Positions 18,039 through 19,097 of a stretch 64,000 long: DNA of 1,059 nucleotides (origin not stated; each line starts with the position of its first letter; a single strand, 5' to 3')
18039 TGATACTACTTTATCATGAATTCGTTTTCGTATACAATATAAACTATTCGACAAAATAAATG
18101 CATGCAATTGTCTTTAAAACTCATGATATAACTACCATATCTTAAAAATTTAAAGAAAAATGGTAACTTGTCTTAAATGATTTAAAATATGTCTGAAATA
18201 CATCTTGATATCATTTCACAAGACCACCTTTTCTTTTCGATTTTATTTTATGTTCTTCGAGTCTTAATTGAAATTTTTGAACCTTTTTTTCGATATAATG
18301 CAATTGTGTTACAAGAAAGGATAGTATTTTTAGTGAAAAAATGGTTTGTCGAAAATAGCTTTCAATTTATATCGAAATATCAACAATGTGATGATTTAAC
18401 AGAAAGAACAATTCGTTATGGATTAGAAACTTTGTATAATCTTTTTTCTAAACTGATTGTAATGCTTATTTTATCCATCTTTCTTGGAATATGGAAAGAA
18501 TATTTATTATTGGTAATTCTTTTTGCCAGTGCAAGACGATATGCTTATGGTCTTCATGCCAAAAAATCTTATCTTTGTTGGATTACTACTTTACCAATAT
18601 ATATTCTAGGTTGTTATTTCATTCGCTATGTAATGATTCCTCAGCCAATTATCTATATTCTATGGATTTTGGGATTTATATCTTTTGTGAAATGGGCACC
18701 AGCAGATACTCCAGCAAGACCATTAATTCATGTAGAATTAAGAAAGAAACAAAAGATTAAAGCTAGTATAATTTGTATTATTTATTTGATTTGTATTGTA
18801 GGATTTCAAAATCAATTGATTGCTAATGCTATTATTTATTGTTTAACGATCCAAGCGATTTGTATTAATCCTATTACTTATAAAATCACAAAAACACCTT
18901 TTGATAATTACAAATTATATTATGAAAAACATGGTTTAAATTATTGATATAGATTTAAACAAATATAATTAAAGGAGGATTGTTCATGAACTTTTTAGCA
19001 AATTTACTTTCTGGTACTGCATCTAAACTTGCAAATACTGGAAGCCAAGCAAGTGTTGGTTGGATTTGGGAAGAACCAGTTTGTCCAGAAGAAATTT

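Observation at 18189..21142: agr-type quorum-sensing locus with a serine-based AIP core (SVGWIW) and split operon architecture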

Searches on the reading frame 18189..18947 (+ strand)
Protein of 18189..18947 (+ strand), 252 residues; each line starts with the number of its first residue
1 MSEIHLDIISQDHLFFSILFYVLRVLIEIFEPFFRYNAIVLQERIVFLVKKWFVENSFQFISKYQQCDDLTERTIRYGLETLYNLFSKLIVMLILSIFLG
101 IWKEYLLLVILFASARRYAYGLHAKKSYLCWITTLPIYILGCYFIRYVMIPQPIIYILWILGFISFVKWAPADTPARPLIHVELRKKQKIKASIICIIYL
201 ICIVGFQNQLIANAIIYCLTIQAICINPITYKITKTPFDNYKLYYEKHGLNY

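Call 6: search_protein_families(library=pfam, proteins=[window:18189-18947:+], max_evalue=0.1)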
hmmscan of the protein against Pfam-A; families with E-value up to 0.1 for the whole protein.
window:18189-18947:+ (252 aa): 1 family
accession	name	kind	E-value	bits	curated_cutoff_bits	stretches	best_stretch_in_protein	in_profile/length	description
PF04647.20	AgrB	-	2.9e-33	115.2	23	1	59-225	6-184/185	Accessory gene regulator B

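Call 7: search_protein_families(library=ncbifam, proteins=[window:18189-18947:+], max_evalue=0.1)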
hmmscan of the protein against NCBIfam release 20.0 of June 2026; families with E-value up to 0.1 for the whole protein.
window:18189-18947:+ (252 aa): 1 family
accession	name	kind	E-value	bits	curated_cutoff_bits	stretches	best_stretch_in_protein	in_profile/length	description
NF002210.0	PRK01100.1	equivalog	3e-33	115.3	282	1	61-245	22-206/210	accessory gene regulator ArgB-like protein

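Call 9: find_homologous_proteins(query=window:18189-18947:+)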
Query window:18189-18947:+ (252 aa): 256 proteins with E <= 0.001 among 692 candidates; the best 120 are listed.
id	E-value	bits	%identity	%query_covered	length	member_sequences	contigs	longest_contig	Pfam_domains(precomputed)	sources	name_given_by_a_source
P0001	3.9e-160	550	99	100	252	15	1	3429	PF04647.21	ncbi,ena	-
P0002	1.2e-115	404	83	85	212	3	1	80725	PF04647.21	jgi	jgi:accessory gene regulator B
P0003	2.9e-111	389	84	81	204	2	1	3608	PF04647.21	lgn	-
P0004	4.8e-105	369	77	81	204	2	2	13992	PF04647.21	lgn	-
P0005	1.1e-93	332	71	81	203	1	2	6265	PF04647.21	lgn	-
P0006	2.5e-92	327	68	81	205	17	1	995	PF04647.21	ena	-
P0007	8.7e-92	326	68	79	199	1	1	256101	PF04647.21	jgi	-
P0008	9.7e-87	309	66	85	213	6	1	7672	PF04647.21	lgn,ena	-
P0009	2.0e-81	292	62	81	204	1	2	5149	PF04647.21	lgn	-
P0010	7.1e-80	287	61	81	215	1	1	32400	PF04647.21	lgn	-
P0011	7.2e-79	283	61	81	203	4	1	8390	PF04647.21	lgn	-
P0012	2.9e-78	281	64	81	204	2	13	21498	PF04647.21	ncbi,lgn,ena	-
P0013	8.9e-78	280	60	81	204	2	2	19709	PF04647.21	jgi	-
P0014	1.2e-76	276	60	81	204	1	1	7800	PF04647.21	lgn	-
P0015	1.4e-75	273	57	81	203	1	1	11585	PF04647.21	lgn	-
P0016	2.1e-75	272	59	81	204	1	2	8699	PF04647.21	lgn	-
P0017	1.7e-74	269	59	81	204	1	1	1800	PF04647.21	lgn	-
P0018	5.0e-74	267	60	79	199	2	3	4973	PF04647.21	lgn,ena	-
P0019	3.3e-73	265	55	81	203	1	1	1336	PF04647.21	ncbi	-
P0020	3.0e-72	262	60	81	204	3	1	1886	PF04647.21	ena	-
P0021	4.1e-68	248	56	81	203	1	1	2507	PF04647.21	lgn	-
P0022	2.0e-67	246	53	81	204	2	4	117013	PF04647.21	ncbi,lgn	-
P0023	5.6e-67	244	54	81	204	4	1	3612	PF04647.21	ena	-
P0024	1.3e-66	243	54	79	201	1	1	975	PF04647.21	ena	-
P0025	9.8e-66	240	52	81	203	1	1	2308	PF04647.21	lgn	-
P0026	7.7e-65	237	53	81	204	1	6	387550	PF04647.21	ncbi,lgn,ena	-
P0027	1.5e-62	230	50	81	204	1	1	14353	PF04647.21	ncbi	-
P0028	1.3e-61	227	51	81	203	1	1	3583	PF04647.21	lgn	-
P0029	3.4e-54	202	50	77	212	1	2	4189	PF04647.21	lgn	-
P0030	5.4e-54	202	49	79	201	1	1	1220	PF04647.21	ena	-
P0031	6.9e-54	201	46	78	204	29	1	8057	PF04647.21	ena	-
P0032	7.1e-54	201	49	77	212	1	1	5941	PF04647.21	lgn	-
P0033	9.1e-54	201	49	77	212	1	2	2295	PF04647.21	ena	-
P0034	1.0e-53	201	49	79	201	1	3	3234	PF04647.21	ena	-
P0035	2.3e-53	200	49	78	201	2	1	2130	PF04647.21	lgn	-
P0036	2.4e-53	200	48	77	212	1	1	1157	PF04647.21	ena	-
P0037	5.3e-53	199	48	77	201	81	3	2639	PF04647.21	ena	-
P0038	7.6e-53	198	49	79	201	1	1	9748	PF04647.21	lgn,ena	-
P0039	1.3e-52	197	47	77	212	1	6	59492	PF04647.21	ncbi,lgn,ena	-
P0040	2.2e-52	196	49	77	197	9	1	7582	PF04647.21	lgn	-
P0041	2.7e-52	196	48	77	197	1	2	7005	PF04647.21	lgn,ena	-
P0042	3.0e-52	196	47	79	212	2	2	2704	PF04647.21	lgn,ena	-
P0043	3.0e-52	196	48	77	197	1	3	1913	PF04647.21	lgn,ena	-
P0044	3.3e-52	196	47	77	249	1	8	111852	PF04647.21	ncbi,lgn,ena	-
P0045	3.3e-52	196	47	77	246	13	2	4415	PF04647.21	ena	-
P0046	3.8e-52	196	48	77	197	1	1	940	PF04647.21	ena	-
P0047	4.2e-52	196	46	77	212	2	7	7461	PF04647.21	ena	-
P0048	4.3e-52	196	51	69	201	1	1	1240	PF04647.21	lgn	-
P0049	5.0e-52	195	49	77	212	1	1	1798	PF04647.21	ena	-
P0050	7.0e-52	195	49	77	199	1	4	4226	PF04647.21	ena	-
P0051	7.2e-52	195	43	85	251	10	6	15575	PF04647.21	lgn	-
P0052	8.5e-52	195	47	79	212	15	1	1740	PF04647.21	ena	-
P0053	8.8e-52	195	47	77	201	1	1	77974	PF04647.21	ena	-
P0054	1.1e-51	194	46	77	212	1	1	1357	PF04647.21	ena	-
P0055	1.2e-51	194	47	79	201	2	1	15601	PF04647.21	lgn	-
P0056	1.2e-51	194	48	77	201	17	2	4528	PF04647.21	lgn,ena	-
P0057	1.2e-51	194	47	79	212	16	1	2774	PF04647.21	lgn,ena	-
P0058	3.4e-51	193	46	81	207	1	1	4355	PF04647.21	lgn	-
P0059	3.9e-51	192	48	77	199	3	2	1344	PF04647.21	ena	-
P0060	4.6e-51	192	47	79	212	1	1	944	PF04647.21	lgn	-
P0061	7.6e-51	191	44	77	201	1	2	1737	PF04647.21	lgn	-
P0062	7.9e-51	191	47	77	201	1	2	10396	PF04647.21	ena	-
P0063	9.3e-51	191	46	77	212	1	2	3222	PF04647.21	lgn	-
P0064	9.8e-51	191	48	79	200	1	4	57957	PF04647.21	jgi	-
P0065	2.1e-50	190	45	86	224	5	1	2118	PF04647.21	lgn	-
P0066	2.1e-50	190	48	79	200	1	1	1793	PF04647.21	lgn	-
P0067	2.3e-50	190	44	77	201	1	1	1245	PF04647.21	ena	-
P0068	2.4e-50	190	47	77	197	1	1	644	PF04647.21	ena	-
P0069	2.5e-50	190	43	80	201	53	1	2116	PF04647.21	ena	-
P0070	2.8e-50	190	47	78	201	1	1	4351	PF04647.21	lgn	-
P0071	2.9e-50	190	47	79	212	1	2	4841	PF04647.21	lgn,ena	-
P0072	3.0e-50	190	48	79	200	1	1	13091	PF04647.21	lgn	-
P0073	3.1e-50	189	46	79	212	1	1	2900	PF04647.21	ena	-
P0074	3.3e-50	189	44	86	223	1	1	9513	PF04647.21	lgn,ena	-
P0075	3.4e-50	189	47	79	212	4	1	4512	PF04647.21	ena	-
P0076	3.9e-50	189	46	79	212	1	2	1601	PF04647.21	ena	-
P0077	3.9e-50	189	43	80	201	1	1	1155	PF04647.21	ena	-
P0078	4.0e-50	189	46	79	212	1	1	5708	PF04647.21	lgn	-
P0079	4.0e-50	189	45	77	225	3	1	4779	PF04647.21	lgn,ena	-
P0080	4.8e-50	189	42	80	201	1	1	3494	PF04647.21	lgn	-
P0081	4.9e-50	189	44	86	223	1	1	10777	PF04647.21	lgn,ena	-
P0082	5.1e-50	189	46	77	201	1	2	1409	PF04647.21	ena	-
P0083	6.0e-50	189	45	79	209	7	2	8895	PF04647.21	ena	-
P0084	6.8e-50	188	44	79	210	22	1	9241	PF04647.21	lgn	-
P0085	7.1e-50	188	43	77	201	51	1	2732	PF04647.21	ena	-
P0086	7.1e-50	188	48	78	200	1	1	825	PF04647.21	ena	-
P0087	7.2e-50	188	44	79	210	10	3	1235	PF04647.21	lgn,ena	-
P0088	7.3e-50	188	46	79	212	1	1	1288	PF04647.21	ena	-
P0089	7.4e-50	188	46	77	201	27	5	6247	PF04647.21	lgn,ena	-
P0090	7.6e-50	188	44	89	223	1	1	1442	PF04647.21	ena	-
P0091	9.1e-50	188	43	77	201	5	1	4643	PF04647.21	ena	-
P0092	9.5e-50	188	49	79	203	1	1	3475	PF04647.21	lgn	-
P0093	1.0e-49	188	50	75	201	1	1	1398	PF04647.21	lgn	-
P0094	1.1e-49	188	45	79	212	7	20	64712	PF04647.21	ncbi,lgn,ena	-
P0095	1.1e-49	188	44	86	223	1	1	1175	PF04647.21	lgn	-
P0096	1.3e-49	187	48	77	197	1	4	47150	PF04647.21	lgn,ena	-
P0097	1.4e-49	187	44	79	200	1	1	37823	PF04647.21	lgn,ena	-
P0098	1.5e-49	187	47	79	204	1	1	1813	PF04647.21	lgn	-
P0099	2.0e-49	187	46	77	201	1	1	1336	PF04647.21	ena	-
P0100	2.2e-49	187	49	78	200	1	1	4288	PF04647.21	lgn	-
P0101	2.3e-49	187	46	79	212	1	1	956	PF04647.21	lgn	-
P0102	2.3e-49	187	43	79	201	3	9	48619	PF04647.21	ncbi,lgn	-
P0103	3.4e-49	186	48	79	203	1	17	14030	PF04647.21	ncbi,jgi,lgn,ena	-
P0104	4.0e-49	186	48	79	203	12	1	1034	PF04647.21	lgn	-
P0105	4.2e-49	186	48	79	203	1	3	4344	PF04647.21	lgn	-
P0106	5.4e-49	185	51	75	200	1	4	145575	PF04647.21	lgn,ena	-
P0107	5.5e-49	185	46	81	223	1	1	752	PF04647.21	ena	-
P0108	6.2e-49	185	46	79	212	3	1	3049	PF04647.21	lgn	-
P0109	6.6e-49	185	46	79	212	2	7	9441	PF04647.21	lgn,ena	-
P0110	7.0e-49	185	48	79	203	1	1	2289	PF04647.21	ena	-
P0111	7.6e-49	185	47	77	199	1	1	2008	PF04647.21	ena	-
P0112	9.8e-49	185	46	79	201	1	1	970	PF04647.21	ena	-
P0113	1.0e-48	185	45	77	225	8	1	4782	PF04647.21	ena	-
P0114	1.2e-48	184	42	80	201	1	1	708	PF04647.21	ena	-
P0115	2.6e-48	183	46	79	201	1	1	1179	PF04647.21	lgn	-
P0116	3.3e-48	183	44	86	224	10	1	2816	PF04647.21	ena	-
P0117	4.3e-48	182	43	85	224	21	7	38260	PF04647.21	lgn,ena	-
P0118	4.6e-48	182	46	79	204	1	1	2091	PF04647.21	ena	-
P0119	6.1e-48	182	49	80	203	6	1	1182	PF04647.21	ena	-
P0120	6.5e-48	182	48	79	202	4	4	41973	PF04647.21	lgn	-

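Call 11: find_related_loci(query=A1, collection=genome_contigs, flank=6000)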
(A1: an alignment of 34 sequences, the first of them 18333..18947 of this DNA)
Query A1 (204 aa) in genome_contigs; peptide patterns used: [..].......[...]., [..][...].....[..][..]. (x = any residue, [..] = any of these).
244 stretches matched a pattern; 134 encode a relative of the query (tblastn E <= 1e-3); the best 80 are kept; 80 distinct loci.
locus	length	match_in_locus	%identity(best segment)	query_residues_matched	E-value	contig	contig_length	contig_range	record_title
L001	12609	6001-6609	67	1-203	1e-95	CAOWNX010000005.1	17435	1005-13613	MAG TPA_asm: uncultured Bacilli bacterium isolate MGBC105130 genome assembly, contig: MGBC105130.5, whole genome shotgun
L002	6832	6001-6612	65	1-204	3e-85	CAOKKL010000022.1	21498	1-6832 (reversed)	MAG TPA_asm: uncultured Tenericutes bacterium isolate SRR15604625_bin.56_metawrap_v1.3_MAG genome assembly, contig: NODE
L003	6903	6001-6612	66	1-204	4e-84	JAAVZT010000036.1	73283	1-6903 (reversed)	MAG: Bacilli bacterium isolate ABMPRH_26_1 k141_1514435, whole genome shotgun sequence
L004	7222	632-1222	61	6-203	7e-81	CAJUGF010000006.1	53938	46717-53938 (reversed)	MAG TPA_asm: uncultured Bacilli bacterium isolate MGBC134914 genome assembly, contig: MGBC134914.6, whole genome shotgun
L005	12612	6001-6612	61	1-204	2e-80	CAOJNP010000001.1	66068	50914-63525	MAG TPA_asm: uncultured Erysipelotrichaceae bacterium isolate SRR17684643_bin.22_metawrap_v1.3_MAG genome assembly, cont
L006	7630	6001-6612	60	1-204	2e-74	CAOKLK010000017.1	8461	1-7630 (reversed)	MAG TPA_asm: uncultured Tenericutes bacterium isolate SRR15604517_bin.4_metawrap_v1.3_MAG genome assembly, contig: NODE.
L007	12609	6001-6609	53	1-203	2e-72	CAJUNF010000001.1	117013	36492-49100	MAG TPA_asm: uncultured Bacilli bacterium isolate MGBC162267 genome assembly, contig: MGBC162267.1, whole genome shotgun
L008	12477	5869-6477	53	1-203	2e-70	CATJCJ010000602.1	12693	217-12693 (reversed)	MAG: uncultured Eubacteriales bacterium isolate iMGMC-47_1678881638 genome assembly, contig: MegahitA5_57444, whole geno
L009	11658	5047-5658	50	1-204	1e-62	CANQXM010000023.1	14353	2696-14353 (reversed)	MAG: uncultured Bacilli bacterium isolate Lapin-025__bin7 genome assembly, contig: Lapin-025__NODE_3252_length_14353_cov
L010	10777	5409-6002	49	1-199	3e-59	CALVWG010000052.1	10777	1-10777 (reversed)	MAG: uncultured Bacilli bacterium isolate E07__bin156 genome assembly, contig: E07__k127_3287162, whole genome shotgun s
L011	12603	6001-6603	44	1-201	4e-59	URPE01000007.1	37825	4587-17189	uncultured Tenericutes bacterium isolate UMGS1217 genome assembly, contig: NODE_244_length_37825_cov_9.114218, whole gen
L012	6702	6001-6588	46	1-196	1e-58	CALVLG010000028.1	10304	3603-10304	MAG: uncultured Bacilli bacterium isolate BRZ_IK__bin31 genome assembly, contig: BRZ_IK__NODE_7593_length_10304_cov_5.46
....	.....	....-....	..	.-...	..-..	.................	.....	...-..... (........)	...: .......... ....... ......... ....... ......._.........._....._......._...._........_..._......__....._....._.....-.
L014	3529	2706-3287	47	1-194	9e-58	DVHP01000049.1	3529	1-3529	MAG TPA_asm: Candidatus Ventrenecus avicola isolate ChiW22-487 ChiW22__C63811_L3529_SRR5556882, whole genome shotgun seq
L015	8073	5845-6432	47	1-196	4e-57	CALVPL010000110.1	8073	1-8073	MAG: uncultured Bacilli bacterium isolate E12__bin133 genome assembly, contig: E12__k127_6227155, whole genome shotgun s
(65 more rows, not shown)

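Call 15: find_encoding_contigs(protein=P0001, flank=4000, max_places=6)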
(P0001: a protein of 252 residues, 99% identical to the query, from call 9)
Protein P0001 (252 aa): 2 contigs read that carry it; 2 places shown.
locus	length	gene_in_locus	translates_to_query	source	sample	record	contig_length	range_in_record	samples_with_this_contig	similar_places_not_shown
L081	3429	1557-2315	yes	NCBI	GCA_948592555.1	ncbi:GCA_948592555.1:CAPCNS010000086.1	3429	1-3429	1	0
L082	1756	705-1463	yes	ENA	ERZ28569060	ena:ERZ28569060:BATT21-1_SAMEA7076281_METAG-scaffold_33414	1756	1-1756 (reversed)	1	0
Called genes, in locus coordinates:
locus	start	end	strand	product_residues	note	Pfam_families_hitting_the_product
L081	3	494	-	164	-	?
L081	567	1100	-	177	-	PF02482:Ribosomal_S30AE, PF16321:Ribosom_S30AE_C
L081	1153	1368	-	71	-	PF00313:CSD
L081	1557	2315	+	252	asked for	PF04647:AgrB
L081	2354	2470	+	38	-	-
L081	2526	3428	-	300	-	?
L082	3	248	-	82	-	?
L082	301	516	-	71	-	PF00313:CSD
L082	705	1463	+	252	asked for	PF04647:AgrB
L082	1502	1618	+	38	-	-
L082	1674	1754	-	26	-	?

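Call 16: find_encoding_contigs(protein=P0002, flank=5000, max_places=4)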
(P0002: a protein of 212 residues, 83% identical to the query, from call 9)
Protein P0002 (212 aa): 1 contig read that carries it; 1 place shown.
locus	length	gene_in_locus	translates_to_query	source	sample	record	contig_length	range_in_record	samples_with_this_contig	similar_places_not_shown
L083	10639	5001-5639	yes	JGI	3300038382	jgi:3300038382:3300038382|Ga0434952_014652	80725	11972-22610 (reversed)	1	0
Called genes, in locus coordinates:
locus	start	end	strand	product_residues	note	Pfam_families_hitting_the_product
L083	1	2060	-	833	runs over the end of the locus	PF07517:SecA_DEAD, PF01043:SecA_PP_bind, PF21090:P-loop_SecA, PF07516:SecA_SW, PF02810:SEC-C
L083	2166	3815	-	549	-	-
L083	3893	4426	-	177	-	PF02482:Ribosomal_S30AE, PF16321:Ribosom_S30AE_C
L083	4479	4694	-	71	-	PF00313:CSD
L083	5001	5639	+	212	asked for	PF04647:AgrB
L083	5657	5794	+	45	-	-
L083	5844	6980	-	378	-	PF14501:HATPase_c_5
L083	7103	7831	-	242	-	PF00072:Response_reg, PF04397:LytTR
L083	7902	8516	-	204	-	-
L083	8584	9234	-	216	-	PF01551:Peptidase_M23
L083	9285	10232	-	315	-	PF08486:SpoIID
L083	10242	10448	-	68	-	PF06612:DUF1146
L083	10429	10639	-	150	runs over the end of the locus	PF02502:LacAB_rpiB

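Call 17: find_encoding_contigs(protein=P0003, flank=5000, max_places=4)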
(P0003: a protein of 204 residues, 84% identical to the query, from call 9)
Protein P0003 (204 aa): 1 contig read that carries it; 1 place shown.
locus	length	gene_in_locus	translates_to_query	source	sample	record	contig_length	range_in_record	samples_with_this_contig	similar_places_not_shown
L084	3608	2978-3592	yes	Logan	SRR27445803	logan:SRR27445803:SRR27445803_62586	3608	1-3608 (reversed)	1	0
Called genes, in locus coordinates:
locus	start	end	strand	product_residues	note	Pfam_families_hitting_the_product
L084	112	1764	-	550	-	-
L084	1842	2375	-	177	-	PF02482:Ribosomal_S30AE, PF16321:Ribosom_S30AE_C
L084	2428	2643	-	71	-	PF00313:CSD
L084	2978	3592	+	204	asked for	PF04647:AgrB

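Call 21: find_encoding_contigs(protein=P0004, flank=5000, max_places=4)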
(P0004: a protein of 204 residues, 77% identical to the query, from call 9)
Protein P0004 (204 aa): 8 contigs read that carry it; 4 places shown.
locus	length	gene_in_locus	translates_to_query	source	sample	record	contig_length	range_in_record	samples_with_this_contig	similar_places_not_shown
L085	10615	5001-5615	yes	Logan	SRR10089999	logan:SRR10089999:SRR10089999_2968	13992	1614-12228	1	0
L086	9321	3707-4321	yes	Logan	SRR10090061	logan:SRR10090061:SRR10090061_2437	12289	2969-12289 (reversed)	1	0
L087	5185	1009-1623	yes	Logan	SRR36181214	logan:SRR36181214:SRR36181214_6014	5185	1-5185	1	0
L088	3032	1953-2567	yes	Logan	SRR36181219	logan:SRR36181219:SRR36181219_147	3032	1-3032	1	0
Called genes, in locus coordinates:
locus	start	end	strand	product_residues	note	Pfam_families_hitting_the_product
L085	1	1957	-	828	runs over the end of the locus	PF07517:SecA_DEAD, PF01043:SecA_PP_bind, PF21090:P-loop_SecA, PF07516:SecA_SW, PF02810:SEC-C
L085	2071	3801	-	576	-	-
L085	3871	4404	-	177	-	PF02482:Ribosomal_S30AE, PF16321:Ribosom_S30AE_C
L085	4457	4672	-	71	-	PF00313:CSD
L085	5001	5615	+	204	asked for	PF04647:AgrB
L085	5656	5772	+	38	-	-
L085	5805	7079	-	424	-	PF14501:HATPase_c_5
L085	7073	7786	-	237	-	PF00072:Response_reg, PF04397:LytTR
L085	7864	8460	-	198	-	-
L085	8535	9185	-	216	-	PF01551:Peptidase_M23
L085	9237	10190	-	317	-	PF08486:SpoIID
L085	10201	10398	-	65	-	PF06612:DUF1146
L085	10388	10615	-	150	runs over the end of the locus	PF02502:LacAB_rpiB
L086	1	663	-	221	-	?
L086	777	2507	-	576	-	-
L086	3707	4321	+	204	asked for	PF04647:AgrB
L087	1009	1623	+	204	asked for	PF04647:AgrB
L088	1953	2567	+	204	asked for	PF04647:AgrB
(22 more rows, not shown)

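Call 22: find_encoding_contigs(protein=P0005, flank=5000, max_places=4)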
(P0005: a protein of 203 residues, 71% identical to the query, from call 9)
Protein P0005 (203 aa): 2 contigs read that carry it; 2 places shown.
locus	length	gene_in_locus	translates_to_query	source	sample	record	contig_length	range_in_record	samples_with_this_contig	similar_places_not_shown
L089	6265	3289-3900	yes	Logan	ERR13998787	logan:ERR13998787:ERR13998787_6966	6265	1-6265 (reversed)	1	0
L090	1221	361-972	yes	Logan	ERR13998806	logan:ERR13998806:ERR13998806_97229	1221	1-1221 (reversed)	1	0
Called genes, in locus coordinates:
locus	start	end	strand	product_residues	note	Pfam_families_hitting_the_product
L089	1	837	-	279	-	?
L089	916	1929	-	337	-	-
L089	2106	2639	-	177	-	PF02482:Ribosomal_S30AE, PF16321:Ribosom_S30AE_C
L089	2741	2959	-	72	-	PF00313:CSD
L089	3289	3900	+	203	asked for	PF04647:AgrB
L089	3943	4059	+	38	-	-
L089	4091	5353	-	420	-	PF14501:HATPase_c_5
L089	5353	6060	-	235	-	PF00072:Response_reg, PF04397:LytTR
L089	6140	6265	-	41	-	?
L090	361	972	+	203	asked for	PF04647:AgrB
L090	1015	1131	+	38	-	-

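Call 23: find_encoding_contigs(protein=P0007, flank=5000, max_places=4)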
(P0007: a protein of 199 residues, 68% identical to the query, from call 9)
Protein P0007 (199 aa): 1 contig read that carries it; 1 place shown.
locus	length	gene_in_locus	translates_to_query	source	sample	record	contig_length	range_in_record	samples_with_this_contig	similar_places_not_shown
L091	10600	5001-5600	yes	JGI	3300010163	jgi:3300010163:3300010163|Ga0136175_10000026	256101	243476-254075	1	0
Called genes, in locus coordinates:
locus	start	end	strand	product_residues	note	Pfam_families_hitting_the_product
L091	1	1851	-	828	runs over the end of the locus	PF07517:SecA_DEAD, PF00270:DEAD (faint), PF01043:SecA_PP_bind, PF21090:P-loop_SecA, PF07516:SecA_SW, PF02810:SEC-C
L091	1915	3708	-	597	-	-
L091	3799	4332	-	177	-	PF02482:Ribosomal_S30AE, PF16321:Ribosom_S30AE_C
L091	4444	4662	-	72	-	PF00313:CSD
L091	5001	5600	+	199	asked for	PF04647:AgrB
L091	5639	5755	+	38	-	-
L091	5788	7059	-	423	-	PF14501:HATPase_c_5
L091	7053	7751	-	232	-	PF00072:Response_reg, PF04397:LytTR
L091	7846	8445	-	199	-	-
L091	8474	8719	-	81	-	PF12116:SpoIIID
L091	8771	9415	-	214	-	PF01551:Peptidase_M23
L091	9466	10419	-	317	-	PF08486:SpoIID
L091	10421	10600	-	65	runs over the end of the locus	PF06612:DUF1146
